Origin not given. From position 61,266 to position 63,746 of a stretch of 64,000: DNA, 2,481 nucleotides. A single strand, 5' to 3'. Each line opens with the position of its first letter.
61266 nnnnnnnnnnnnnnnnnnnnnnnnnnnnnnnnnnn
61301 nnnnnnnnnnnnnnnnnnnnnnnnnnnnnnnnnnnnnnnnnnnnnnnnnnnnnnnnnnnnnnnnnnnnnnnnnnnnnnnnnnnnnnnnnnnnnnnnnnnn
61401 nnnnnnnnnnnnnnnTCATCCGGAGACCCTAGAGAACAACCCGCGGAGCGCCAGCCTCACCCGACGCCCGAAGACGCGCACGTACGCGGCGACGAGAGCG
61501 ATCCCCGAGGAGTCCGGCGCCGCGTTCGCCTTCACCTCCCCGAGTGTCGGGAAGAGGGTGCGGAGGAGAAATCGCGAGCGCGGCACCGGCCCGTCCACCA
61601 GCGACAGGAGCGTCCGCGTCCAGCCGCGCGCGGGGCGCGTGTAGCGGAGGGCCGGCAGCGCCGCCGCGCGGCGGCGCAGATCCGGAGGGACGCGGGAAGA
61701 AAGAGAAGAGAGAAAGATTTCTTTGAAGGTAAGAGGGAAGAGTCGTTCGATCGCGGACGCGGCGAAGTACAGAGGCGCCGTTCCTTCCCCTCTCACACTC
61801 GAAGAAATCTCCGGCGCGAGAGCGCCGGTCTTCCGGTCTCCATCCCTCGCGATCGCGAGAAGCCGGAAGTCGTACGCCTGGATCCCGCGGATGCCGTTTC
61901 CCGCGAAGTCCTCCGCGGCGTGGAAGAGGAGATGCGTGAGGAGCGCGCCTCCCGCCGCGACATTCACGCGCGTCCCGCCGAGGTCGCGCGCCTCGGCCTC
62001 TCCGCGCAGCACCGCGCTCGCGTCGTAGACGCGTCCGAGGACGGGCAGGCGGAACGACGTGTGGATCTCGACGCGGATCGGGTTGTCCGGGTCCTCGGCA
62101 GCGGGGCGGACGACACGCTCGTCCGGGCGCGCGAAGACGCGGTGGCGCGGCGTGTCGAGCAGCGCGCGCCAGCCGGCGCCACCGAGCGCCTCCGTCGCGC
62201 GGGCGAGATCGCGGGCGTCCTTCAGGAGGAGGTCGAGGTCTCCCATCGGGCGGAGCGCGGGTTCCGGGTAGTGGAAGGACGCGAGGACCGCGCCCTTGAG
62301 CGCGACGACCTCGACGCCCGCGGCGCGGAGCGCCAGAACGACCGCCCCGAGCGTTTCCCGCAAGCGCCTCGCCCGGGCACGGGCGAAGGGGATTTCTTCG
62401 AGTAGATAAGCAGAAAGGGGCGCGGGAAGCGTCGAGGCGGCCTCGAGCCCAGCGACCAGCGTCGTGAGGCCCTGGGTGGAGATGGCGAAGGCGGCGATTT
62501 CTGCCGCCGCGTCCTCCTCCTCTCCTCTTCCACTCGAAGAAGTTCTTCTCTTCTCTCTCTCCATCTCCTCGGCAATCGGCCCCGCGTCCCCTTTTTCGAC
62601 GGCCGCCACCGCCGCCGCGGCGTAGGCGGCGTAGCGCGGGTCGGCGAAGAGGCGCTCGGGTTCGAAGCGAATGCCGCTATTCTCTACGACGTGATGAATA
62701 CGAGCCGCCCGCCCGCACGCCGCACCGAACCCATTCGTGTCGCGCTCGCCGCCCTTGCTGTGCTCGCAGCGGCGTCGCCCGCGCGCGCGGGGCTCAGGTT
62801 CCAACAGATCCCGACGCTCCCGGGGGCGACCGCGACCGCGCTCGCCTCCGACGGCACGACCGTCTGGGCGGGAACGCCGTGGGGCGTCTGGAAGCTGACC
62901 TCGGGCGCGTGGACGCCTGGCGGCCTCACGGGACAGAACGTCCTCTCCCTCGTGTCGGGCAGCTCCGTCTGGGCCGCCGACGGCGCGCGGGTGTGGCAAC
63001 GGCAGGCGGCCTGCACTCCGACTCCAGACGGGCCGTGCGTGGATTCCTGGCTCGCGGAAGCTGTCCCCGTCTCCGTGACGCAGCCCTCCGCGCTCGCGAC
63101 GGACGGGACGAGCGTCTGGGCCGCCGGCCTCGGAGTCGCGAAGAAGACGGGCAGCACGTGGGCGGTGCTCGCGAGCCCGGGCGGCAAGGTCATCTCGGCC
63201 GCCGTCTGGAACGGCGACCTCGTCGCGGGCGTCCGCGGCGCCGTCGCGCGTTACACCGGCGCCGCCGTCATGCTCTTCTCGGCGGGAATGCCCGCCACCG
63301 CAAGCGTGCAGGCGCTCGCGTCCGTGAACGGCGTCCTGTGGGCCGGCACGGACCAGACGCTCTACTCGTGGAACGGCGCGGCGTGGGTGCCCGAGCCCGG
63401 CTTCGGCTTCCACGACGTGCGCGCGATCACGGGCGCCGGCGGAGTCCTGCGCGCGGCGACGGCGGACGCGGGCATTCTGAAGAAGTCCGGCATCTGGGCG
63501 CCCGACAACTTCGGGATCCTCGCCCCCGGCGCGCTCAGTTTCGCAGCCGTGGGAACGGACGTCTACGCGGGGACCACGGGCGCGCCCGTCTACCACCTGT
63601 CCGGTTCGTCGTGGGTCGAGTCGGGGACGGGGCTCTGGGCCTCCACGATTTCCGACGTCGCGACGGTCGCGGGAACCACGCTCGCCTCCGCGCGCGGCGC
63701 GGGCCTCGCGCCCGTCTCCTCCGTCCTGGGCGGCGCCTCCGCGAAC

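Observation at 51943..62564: Uncharacterised radical-SAM / methyltransferase modification locus flanked by an HprK-like kinase and an NTP_transf_5-like nucleotidyltransferase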

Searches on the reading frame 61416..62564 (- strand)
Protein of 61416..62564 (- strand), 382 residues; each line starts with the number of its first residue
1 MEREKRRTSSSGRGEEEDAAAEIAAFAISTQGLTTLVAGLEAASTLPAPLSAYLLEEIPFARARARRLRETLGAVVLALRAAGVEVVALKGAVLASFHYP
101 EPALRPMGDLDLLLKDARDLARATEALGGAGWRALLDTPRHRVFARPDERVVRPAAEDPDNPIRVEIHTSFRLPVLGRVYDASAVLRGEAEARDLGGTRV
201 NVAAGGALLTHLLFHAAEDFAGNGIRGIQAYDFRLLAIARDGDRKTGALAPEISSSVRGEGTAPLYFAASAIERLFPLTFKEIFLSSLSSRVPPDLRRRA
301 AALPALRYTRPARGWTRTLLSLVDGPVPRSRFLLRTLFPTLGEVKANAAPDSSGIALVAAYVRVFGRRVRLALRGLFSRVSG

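Call 8: search_protein_families(library=pfam, proteins=[window:61416-62564:-], max_evalue=0.01)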
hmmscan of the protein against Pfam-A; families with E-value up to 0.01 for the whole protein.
window:61416-62564:- (382 aa): 1 family
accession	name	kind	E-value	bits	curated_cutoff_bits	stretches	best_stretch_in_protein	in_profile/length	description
PF14907.12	NTP_transf_5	-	3.4e-28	99.3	31.2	1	28-240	13-215/249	Uncharacterised nucleotidyltransferase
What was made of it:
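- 61416..62564 (-): g11: NTP_transf_5 nucleotidyltransferase-fold protein (382 aa, or 397 aa from GTG 62609). It is convergent with g10 and overlaps it by 17 nt. PF14907 E 3.4e-28 (call 8).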

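Call 74: search_protein_families(library=padloc, proteins=[window:61416-62564:-], max_evalue=0.001)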
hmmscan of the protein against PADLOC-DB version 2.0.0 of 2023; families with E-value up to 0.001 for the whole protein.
window:61416-62564:- (382 aa): 0 families

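Call 85: search_protein_families(library=ncbifam, proteins=[window:61416-62564:-], max_evalue=0.001)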
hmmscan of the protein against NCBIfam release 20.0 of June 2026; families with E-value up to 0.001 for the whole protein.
window:61416-62564:- (382 aa): 0 families

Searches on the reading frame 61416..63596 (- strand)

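Call 8: search_protein_families(library=pfam, proteins=[window:61416-63596:-], max_evalue=0.01)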
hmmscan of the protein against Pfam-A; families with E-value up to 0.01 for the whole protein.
window:61416-63596:- (726 aa): 1 family
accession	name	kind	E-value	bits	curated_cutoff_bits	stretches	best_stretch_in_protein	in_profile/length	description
PF14907.12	NTP_transf_5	-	1.4e-27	97.3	31.2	1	373-584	14-215/249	Uncharacterised nucleotidyltransferase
